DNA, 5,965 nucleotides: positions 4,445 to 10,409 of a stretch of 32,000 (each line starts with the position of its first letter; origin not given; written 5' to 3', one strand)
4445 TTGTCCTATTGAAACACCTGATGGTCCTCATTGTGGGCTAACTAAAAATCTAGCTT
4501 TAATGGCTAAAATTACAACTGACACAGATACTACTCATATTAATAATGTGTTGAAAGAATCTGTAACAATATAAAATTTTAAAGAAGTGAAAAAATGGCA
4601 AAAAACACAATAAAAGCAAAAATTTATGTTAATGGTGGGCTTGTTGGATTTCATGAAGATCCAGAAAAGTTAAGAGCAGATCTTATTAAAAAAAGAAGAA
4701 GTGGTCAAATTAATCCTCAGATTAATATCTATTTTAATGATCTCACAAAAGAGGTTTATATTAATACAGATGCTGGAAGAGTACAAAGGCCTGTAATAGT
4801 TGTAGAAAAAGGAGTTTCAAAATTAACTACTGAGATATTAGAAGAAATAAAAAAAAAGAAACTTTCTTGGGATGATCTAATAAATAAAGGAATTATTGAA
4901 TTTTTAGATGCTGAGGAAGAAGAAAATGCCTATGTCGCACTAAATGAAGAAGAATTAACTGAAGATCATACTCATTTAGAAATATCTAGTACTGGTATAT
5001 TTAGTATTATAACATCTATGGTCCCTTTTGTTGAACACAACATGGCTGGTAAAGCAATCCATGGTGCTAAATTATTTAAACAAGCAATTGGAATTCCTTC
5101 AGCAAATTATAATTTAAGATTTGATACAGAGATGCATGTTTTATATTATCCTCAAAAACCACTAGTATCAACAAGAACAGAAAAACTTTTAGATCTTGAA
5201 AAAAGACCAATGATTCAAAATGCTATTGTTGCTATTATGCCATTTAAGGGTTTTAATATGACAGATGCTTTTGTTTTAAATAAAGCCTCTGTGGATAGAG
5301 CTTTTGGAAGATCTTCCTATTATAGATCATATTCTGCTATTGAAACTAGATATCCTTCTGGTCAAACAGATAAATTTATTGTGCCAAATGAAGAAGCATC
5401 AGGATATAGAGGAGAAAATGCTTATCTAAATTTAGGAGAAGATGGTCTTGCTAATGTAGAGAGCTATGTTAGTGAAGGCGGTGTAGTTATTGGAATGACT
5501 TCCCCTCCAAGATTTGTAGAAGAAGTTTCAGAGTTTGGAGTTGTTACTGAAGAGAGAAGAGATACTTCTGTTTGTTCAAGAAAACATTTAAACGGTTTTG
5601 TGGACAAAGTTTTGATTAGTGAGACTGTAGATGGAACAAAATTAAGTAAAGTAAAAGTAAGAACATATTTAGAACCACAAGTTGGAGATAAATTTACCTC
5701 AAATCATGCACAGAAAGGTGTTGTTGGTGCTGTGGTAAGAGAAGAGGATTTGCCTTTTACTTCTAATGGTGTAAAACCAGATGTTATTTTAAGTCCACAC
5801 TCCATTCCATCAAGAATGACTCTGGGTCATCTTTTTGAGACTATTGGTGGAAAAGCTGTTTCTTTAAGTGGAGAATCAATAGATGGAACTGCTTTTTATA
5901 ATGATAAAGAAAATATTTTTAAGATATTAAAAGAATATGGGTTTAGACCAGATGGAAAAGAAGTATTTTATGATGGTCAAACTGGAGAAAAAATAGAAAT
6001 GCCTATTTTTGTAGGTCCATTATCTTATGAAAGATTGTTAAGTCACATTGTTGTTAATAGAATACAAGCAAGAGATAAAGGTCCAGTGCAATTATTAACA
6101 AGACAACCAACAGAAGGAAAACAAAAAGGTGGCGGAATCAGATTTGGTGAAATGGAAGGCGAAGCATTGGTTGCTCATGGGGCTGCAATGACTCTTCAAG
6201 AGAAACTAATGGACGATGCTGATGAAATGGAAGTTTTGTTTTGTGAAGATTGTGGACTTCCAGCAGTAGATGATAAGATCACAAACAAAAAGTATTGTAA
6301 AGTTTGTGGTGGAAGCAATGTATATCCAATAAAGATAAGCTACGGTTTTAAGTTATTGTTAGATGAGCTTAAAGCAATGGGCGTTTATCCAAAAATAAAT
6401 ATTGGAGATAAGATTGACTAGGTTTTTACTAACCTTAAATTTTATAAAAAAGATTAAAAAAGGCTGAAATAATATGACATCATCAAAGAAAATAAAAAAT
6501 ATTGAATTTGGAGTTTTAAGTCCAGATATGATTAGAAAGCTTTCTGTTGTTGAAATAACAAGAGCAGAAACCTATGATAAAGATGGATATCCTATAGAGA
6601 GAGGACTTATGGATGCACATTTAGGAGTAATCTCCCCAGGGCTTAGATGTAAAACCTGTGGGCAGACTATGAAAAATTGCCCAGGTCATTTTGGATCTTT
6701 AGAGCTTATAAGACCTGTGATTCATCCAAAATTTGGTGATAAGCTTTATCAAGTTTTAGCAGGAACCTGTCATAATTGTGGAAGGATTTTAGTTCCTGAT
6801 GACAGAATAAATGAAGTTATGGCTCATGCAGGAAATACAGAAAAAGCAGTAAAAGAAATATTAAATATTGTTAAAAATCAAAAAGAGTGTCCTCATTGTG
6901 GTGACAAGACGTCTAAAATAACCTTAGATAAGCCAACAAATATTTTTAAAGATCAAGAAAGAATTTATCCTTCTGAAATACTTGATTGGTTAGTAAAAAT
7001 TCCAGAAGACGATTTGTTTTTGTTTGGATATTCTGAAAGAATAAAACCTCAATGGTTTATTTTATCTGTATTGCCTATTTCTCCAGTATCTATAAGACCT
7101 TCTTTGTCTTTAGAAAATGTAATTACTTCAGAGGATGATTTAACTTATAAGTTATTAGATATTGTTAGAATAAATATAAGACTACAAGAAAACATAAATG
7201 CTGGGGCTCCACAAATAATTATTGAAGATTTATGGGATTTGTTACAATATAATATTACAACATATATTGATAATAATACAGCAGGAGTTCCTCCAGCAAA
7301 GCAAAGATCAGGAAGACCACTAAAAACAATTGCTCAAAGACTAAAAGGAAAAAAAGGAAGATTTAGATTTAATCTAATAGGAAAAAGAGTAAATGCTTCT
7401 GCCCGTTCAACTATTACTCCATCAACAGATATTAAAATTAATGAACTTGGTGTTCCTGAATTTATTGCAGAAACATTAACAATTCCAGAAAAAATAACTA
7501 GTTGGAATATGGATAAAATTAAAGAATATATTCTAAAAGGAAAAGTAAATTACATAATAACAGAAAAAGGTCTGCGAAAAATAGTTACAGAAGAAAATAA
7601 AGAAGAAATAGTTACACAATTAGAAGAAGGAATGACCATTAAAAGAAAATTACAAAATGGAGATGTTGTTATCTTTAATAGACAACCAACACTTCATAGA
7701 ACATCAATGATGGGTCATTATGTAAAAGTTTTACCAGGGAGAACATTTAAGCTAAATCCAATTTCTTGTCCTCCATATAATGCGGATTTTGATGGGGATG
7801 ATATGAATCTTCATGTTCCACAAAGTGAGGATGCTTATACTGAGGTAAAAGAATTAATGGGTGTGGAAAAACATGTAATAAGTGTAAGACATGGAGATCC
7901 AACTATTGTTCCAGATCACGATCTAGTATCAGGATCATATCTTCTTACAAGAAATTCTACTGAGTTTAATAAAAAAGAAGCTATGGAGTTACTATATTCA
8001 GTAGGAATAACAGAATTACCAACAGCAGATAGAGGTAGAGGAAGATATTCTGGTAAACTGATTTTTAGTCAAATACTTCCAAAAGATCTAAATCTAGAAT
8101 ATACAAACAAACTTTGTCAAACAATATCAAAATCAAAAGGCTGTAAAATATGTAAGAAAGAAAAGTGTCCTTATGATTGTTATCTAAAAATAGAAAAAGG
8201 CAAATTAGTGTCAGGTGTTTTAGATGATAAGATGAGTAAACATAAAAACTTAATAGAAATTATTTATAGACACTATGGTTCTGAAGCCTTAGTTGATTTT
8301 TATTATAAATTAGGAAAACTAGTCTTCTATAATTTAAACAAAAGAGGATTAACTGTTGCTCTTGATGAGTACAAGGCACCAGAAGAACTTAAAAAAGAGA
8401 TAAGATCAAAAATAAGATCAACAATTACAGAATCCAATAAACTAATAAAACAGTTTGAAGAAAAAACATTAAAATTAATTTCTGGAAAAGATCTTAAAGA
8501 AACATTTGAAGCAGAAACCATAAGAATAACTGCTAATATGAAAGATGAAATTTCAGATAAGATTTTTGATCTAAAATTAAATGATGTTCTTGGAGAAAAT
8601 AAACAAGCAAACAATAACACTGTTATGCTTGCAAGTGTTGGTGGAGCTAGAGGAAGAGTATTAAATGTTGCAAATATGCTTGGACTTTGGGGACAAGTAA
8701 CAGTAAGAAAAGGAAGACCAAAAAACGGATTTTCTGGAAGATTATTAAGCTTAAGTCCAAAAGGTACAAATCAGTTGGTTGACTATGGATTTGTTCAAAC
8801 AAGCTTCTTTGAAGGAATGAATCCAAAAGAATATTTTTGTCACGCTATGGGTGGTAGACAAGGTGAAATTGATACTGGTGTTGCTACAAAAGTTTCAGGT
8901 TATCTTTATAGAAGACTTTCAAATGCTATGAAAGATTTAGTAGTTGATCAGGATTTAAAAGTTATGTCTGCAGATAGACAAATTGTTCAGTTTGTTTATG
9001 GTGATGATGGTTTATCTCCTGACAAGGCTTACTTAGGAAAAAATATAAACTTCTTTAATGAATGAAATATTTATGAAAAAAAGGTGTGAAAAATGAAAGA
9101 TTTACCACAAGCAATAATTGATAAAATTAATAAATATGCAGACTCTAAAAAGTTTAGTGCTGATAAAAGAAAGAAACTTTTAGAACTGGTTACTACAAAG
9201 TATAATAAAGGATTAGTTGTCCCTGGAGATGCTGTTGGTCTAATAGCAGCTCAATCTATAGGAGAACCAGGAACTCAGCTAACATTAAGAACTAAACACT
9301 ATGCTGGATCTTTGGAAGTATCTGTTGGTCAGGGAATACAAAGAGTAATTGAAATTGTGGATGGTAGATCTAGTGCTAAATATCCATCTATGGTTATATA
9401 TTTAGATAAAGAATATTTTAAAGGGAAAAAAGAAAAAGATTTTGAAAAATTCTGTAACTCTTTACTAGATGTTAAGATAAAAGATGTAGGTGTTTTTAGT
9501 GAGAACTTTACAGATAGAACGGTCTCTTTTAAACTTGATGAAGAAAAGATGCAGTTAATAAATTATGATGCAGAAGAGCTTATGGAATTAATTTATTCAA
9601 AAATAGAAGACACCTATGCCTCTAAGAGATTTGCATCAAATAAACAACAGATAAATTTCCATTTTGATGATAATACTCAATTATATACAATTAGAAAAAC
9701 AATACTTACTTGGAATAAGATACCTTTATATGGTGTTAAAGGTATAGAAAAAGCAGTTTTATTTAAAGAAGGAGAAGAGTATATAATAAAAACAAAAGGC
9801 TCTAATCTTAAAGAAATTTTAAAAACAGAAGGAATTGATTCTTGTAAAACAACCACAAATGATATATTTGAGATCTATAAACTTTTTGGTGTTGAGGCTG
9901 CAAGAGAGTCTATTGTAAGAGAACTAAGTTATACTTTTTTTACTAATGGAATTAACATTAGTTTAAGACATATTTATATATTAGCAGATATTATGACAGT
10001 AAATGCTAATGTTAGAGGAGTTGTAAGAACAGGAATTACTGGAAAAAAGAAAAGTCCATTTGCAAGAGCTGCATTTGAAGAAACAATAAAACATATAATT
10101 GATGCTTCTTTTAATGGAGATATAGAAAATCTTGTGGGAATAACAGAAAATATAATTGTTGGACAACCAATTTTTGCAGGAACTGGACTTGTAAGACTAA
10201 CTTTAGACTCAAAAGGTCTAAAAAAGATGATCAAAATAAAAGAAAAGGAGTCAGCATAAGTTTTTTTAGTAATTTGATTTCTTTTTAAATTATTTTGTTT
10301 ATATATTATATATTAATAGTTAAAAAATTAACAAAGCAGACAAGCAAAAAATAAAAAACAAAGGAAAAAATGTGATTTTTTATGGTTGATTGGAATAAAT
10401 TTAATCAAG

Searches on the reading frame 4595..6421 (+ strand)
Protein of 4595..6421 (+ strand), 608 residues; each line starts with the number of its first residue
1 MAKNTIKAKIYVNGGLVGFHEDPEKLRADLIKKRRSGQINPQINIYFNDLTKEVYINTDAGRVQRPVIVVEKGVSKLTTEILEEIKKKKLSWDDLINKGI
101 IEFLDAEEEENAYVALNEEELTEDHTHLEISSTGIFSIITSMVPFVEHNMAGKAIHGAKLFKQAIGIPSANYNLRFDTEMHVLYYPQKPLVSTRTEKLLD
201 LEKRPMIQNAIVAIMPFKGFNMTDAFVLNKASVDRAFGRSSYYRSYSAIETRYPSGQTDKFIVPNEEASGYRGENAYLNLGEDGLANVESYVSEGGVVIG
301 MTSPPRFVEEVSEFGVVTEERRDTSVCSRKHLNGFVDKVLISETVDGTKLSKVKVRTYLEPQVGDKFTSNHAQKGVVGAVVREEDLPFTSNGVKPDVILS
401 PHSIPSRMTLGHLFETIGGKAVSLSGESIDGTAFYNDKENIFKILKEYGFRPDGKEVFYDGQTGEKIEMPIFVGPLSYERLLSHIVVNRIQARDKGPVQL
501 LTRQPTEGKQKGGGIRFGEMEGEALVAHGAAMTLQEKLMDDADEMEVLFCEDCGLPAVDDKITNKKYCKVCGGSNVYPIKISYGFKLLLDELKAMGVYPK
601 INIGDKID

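Call 9: search_protein_families(library=pfam, proteins=[window:4595-6421:+], max_evalue=0.001)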
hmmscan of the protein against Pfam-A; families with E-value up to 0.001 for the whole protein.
window:4595-6421:+ (608 aa): 4 families
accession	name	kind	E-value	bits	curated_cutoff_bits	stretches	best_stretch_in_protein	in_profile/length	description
PF00562.33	RNA_pol_Rpb2_6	-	1.4e-109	367.1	23.4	1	140-511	2-373/373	RNA polymerase Rpb2, domain 6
PF04560.25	RNA_pol_Rpb2_7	-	1.2e-23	83.8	32.1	1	513-601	1-84/87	RNA polymerase Rpb2, domain 7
PF04566.18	RNA_pol_Rpb2_4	-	5.4e-22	78.1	28.7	1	10-71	1-62/62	RNA polymerase Rpb2, domain 4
PF04567.22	RNA_pol_Rpb2_5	-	1.3e-09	39.2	21.1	1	92-125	1-34/66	RNA polymerase Rpb2, domain 5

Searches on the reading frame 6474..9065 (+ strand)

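Call 9: search_protein_families(library=pfam, proteins=[window:6474-9065:+], max_evalue=0.001)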
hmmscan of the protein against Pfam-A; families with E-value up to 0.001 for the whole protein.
window:6474-9065:+ (863 aa): 5 families
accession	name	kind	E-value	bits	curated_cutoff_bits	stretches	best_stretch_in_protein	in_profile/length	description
PF04997.17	RNA_pol_Rpb1_1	-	1.9e-84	284.1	39.7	1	5-301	2-312/312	RNA polymerase Rpb1, domain 1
PF00623.25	RNA_pol_Rpb1_2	-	1.1e-58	198.6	25.3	1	303-464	1-166/166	RNA polymerase Rpb1, domain 2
PF04983.23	RNA_pol_Rpb1_3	-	5.2e-29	101.6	28.9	1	467-631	1-160/162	RNA polymerase Rpb1, domain 3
PF04998.22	RNA_pol_Rpb1_5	-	2.1e-18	67.2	28.5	1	781-846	1-66/267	RNA polymerase Rpb1, domain 5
PF05000.22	RNA_pol_Rpb1_4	-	7e-11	42.4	24.8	1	659-774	2-107/107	RNA polymerase Rpb1, domain 4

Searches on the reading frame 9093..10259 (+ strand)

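Call 9: search_protein_families(library=pfam, proteins=[window:9093-10259:+], max_evalue=0.001)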
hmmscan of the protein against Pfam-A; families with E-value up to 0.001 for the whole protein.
window:9093-10259:+ (388 aa): 1 family
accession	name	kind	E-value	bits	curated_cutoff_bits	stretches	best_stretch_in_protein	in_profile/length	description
PF04998.22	RNA_pol_Rpb1_5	-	1.2e-46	159.8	28.5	1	25-321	50-265/267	RNA polymerase Rpb1, domain 5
